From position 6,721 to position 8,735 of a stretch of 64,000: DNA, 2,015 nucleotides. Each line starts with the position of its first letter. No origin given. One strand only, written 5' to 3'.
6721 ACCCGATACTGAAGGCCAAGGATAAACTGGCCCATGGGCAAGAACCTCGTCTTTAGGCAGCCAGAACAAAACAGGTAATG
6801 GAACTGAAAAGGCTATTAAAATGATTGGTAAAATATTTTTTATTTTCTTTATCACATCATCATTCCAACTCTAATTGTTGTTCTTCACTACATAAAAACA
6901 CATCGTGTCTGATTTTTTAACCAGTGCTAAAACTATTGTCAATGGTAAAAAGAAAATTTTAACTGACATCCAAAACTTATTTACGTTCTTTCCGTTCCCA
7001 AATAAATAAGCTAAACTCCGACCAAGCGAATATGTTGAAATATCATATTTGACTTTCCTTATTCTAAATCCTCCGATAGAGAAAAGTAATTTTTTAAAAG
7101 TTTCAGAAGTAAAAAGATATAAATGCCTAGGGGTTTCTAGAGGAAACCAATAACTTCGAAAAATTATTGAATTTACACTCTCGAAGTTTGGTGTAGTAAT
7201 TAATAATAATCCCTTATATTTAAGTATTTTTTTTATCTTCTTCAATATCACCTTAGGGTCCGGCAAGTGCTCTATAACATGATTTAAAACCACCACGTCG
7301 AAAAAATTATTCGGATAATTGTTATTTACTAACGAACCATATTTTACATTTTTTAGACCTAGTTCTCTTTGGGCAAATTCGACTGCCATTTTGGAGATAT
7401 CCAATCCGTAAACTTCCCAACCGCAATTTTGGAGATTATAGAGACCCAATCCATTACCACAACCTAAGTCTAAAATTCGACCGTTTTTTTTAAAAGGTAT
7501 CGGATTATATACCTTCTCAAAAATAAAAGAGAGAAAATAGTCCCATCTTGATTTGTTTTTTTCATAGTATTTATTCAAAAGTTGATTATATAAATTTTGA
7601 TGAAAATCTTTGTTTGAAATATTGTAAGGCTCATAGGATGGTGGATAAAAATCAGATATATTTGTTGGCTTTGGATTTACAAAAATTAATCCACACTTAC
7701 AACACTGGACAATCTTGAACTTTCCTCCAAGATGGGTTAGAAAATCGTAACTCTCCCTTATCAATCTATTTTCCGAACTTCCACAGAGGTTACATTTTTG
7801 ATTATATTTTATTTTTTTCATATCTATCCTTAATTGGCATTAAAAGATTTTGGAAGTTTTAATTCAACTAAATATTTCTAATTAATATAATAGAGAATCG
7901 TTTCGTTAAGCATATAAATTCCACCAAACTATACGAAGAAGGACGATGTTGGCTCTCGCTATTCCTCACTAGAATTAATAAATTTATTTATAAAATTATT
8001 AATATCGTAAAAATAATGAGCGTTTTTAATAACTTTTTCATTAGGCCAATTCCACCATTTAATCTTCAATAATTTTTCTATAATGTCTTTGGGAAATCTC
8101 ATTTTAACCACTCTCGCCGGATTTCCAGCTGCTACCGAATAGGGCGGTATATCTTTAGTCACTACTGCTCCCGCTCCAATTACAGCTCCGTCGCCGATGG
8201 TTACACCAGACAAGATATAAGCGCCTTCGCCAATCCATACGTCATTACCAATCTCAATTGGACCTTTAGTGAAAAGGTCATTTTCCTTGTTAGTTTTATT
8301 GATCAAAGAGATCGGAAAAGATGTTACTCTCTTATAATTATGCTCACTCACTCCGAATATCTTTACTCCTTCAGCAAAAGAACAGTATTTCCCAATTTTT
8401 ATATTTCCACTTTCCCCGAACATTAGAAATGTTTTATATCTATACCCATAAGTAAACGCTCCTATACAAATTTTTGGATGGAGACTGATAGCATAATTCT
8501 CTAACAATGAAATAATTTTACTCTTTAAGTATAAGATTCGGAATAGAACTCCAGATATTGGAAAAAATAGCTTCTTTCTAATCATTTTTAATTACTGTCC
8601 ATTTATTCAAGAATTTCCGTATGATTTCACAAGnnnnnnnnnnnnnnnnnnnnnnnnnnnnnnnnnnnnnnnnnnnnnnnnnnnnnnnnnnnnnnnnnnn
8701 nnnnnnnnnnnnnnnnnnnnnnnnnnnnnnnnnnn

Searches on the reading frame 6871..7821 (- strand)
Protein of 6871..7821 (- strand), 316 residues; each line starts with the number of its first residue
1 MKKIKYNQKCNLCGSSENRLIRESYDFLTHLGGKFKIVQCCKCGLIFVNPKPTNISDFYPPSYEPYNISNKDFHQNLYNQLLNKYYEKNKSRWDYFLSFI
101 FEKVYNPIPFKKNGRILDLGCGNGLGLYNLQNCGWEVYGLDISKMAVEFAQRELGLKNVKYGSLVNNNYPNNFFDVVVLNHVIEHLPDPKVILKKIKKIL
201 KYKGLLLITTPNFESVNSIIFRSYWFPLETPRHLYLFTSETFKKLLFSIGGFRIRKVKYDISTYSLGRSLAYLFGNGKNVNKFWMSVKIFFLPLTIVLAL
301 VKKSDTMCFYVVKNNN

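Call 8: search_protein_families(library=pfam, proteins=[window:6871-7821:-], max_evalue=0.001)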
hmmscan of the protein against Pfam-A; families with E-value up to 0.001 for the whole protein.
window:6871-7821:- (316 aa): 11 families
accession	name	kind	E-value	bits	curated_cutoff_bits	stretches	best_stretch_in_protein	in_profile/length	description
PF13489.12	Methyltransf_23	-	2e-25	89.8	27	1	95-246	11-154/164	Methyltransferase domain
PF08241.18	Methyltransf_11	-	1.5e-18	67.7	21.2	1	117-208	1-95/95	Methyltransferase domain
PF13847.12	Methyltransf_31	-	1.8e-17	63.8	27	1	111-212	2-113/145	Methyltransferase domain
PF08242.18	Methyltransf_12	-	9.5e-15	55.6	30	1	117-206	1-98/98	Methyltransferase domain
PF13649.12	Methyltransf_25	-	8.6e-14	52.4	27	1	116-204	1-97/97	Methyltransferase domain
PF07021.18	MetW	-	9.7e-10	38.8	21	1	111-214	12-113/193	Methionine biosynthesis protein MetW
PF05175.20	MTS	-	5.3e-08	33.1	23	1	110-216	29-146/170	Methyltransferase small domain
PF06325.19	PrmA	-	6.4e-06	26.3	22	1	111-207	160-257/296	Ribosomal protein L11 methyltransferase (PrmA)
PF05724.17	TPMT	-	3.8e-05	23.9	26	1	101-156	26-81/218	Thiopurine S-methyltransferase (TPMT)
PF03848.20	TehB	-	3.8e-05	23.6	20.4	1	95-186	13-108/193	Tellurite resistance protein TehB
PF01209.24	Ubie_methyltran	-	0.00063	19.6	20.1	1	111-208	46-151/233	ubiE/COQ5 methyltransferase family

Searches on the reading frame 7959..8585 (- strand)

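Call 8: search_protein_families(library=pfam, proteins=[window:7959-8585:-], max_evalue=0.001)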
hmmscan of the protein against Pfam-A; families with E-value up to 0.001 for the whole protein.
window:7959-8585:- (208 aa): 2 families
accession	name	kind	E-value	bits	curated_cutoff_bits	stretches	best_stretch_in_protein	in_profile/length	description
PF00132.30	Hexapep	-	7.9e-15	54.3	27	1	110-144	2-36/36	Bacterial transferase hexapeptide (six repeats)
PF14602.12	Hexapep_2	-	3.2e-09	36.8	27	1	109-144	1-34/34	Hexapeptide repeat of succinyl-transferase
